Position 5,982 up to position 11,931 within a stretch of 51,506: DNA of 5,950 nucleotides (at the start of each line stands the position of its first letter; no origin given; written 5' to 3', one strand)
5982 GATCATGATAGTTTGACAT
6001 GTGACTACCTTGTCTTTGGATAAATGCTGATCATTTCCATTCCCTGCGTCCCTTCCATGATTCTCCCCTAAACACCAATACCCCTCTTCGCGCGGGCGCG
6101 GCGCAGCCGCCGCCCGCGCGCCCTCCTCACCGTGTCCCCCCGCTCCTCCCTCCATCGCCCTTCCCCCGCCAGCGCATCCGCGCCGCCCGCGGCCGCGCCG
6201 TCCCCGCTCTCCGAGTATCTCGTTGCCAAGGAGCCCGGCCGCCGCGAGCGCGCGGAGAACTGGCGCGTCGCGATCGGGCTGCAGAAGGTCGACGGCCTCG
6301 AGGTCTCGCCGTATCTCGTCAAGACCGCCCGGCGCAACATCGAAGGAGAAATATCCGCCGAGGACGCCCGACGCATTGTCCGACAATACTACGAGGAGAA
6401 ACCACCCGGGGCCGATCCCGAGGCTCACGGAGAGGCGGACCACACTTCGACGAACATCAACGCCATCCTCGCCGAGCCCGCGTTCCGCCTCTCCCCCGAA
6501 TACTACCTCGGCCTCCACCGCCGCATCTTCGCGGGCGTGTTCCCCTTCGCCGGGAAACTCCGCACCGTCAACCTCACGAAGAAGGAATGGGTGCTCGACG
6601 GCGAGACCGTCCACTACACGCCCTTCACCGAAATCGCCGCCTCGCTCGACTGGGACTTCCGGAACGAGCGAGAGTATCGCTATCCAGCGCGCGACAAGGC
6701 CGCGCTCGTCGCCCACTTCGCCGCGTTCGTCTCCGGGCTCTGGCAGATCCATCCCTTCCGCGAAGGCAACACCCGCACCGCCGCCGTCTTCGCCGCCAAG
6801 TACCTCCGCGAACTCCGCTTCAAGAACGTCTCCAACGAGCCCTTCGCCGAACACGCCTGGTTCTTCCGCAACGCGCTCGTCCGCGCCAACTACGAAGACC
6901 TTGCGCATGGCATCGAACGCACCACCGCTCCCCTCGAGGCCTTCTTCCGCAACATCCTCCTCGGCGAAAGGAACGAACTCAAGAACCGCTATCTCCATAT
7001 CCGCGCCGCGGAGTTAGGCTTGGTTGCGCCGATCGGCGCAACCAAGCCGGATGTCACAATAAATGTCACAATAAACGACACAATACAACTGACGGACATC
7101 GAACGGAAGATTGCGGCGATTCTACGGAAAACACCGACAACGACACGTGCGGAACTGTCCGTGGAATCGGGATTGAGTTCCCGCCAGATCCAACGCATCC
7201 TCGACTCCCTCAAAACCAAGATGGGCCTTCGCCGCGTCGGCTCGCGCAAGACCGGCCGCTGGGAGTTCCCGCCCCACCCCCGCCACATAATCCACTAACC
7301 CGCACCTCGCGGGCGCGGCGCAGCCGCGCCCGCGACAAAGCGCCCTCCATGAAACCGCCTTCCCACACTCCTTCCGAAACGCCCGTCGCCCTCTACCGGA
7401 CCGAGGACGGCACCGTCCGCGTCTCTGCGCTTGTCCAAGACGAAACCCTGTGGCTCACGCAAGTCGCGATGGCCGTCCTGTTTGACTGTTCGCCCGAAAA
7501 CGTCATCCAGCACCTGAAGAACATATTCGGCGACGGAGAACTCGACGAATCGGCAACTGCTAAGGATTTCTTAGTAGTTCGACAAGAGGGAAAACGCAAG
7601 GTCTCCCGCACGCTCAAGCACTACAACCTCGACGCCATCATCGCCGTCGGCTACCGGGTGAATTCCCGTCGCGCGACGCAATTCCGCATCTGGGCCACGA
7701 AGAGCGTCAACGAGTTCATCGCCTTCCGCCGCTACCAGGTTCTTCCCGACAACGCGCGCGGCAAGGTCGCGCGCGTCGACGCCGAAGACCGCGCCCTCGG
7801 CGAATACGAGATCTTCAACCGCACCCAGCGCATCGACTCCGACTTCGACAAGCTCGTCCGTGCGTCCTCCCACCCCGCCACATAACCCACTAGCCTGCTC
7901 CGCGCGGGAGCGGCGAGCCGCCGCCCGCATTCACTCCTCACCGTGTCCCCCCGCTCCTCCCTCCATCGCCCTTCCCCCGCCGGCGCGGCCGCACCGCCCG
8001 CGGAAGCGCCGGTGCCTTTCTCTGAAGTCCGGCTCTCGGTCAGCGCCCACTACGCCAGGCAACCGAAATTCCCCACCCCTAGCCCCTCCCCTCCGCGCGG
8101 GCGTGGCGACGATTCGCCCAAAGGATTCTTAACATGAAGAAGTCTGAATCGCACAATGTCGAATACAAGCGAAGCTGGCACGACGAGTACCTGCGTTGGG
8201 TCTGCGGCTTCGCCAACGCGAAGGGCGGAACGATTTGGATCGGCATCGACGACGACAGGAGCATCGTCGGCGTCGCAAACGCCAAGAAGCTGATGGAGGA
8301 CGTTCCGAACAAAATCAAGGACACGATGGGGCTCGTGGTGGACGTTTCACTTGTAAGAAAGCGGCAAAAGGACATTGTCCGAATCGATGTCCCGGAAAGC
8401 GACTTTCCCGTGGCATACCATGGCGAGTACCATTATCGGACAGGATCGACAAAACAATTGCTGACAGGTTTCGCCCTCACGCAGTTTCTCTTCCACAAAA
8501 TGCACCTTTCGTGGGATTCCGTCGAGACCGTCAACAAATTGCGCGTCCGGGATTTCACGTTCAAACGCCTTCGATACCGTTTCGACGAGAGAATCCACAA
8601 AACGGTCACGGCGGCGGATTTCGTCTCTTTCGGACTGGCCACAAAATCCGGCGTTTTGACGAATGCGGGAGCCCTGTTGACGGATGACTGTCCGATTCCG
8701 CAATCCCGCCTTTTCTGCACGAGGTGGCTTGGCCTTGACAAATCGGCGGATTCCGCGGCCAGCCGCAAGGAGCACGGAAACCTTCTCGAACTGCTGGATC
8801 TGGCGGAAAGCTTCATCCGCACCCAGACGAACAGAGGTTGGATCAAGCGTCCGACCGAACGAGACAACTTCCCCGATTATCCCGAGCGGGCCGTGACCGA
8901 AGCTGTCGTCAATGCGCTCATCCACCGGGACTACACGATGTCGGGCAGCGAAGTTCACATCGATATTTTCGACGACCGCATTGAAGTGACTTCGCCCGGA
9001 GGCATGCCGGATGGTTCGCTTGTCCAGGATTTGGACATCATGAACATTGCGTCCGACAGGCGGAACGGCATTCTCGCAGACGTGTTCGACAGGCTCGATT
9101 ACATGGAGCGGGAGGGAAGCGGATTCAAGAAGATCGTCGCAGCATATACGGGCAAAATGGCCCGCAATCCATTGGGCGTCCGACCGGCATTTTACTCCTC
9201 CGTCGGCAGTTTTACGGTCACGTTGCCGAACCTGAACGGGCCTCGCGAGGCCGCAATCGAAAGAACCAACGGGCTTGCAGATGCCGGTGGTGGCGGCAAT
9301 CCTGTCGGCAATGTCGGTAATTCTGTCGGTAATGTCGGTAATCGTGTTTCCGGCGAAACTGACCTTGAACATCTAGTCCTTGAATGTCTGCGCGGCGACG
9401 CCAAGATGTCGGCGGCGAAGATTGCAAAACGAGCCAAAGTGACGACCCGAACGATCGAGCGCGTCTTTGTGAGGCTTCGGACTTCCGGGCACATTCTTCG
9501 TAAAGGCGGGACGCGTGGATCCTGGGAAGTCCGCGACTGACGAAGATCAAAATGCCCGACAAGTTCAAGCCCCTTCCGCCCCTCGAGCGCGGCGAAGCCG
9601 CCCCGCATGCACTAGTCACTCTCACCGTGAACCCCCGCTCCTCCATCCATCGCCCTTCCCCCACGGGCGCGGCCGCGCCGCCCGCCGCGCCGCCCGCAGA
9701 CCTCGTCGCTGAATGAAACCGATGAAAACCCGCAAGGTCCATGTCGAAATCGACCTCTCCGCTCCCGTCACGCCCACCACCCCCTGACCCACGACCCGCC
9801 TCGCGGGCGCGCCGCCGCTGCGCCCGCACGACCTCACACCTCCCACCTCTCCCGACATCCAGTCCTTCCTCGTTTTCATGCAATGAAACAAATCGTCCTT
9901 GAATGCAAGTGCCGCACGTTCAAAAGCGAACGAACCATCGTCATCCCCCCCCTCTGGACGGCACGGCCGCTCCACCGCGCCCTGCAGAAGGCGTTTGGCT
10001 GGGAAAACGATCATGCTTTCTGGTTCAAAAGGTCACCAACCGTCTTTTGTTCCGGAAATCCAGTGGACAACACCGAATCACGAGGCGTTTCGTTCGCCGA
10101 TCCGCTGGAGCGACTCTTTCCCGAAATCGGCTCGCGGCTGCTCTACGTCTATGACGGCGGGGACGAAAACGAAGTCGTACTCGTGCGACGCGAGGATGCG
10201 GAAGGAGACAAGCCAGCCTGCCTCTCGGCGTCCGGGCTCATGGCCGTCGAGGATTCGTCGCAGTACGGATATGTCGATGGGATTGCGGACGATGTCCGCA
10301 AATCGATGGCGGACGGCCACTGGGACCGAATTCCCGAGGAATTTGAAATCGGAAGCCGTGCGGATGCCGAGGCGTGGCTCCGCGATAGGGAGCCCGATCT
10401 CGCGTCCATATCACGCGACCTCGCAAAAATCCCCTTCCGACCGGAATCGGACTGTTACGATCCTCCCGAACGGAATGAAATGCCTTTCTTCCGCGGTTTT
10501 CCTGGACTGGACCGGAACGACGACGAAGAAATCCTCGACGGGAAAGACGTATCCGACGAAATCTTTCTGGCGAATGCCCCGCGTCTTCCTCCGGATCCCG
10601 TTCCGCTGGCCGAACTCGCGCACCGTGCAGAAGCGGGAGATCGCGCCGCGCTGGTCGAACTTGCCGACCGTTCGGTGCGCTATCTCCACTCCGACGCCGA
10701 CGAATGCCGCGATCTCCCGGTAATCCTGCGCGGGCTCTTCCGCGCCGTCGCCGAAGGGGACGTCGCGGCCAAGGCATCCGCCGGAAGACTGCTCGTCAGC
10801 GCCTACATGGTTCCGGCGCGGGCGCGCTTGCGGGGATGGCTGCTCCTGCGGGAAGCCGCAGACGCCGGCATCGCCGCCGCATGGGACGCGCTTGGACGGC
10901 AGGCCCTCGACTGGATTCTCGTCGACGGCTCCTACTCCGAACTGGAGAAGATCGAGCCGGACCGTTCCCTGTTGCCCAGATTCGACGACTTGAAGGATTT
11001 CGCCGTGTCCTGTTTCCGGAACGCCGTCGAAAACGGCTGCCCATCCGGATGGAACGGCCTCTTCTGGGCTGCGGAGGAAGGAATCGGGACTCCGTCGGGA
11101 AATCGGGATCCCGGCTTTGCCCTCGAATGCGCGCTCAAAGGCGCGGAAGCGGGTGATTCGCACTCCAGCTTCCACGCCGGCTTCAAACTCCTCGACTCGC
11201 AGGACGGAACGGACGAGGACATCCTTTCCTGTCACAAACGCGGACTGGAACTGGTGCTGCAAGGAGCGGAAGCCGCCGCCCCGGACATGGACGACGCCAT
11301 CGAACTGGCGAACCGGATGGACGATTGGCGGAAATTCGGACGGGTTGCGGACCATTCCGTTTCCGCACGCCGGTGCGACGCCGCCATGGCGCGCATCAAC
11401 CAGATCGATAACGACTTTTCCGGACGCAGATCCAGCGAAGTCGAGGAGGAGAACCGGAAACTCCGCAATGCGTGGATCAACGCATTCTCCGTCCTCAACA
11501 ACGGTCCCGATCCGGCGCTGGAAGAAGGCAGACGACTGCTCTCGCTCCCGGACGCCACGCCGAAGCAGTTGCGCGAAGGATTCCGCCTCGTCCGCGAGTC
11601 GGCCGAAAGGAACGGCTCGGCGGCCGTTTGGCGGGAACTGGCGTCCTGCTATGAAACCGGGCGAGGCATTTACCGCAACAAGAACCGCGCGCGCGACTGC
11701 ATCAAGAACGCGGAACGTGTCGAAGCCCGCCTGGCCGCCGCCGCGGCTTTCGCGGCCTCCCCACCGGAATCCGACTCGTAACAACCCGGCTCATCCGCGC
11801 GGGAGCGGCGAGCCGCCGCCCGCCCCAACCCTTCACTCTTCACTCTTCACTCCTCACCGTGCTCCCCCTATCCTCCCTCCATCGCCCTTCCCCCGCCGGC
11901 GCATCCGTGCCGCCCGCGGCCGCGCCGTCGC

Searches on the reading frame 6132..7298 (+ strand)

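Call 73: search_protein_families(library=pfam, proteins=[window:6132-7298:+], max_evalue=0.01)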
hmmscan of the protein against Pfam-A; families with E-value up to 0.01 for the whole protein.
window:6132-7298:+ (388 aa): 3 families
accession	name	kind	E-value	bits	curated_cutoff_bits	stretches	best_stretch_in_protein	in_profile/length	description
PF02661.23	Fic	-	2.2e-12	48.1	24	1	120-225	2-93/93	Fic/DOC family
PF18495.6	VbhA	-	4.5e-05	23.8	25.9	1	41-85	2-46/47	Antitoxin VbhA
PF13412.12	HTH_24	-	0.0012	18.8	21.9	1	320-361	1-42/48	Winged helix-turn-helix DNA-binding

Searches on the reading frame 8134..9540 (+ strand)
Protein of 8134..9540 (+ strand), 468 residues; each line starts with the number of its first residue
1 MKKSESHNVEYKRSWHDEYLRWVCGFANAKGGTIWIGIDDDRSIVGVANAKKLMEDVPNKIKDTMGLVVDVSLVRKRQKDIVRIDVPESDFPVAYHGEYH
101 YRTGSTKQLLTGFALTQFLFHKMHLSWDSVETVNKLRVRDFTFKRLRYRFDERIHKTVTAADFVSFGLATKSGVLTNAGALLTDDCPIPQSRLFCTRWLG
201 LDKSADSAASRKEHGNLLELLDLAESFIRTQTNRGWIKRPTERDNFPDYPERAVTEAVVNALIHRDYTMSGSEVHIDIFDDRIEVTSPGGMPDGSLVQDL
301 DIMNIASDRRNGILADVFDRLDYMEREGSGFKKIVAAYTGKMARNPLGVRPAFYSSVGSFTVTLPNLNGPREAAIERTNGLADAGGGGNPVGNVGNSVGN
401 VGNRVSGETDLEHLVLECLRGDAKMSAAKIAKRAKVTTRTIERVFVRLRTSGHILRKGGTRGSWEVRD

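Call 73: search_protein_families(library=pfam, proteins=[window:8134-9540:+], max_evalue=0.01)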
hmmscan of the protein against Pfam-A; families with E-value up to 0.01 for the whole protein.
window:8134-9540:+ (468 aa): 3 families
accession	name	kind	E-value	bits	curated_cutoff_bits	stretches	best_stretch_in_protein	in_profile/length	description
PF13749.12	HATPase_c_4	-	8.4e-24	83.8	26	1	271-364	1-89/89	Putative ATP-dependent DNA helicase recG C-terminal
PF04326.19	SLFN_AlbA_2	-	1.2e-16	61.8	25.3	1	5-110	1-117/118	Schlafen, AlbA_2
PF08279.18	HTH_11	-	0.00095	19.4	25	1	415-455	5-46/55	HTH domain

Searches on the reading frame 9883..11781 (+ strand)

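Call 73: search_protein_families(library=pfam, proteins=[window:9883-11781:+], max_evalue=0.01)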
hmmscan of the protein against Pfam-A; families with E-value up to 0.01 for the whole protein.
window:9883-11781:+ (632 aa): 2 families
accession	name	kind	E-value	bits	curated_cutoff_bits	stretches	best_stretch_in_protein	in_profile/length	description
PF07929.16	PRiA4_ORF3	-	5.4e-10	39.7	26.6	1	16-131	17-139/173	Plasmid pRiA4b ORF-3-like protein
PF08238.18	Sel1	-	0.0043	18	30.7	0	585-606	6-27/36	Sel1 repeat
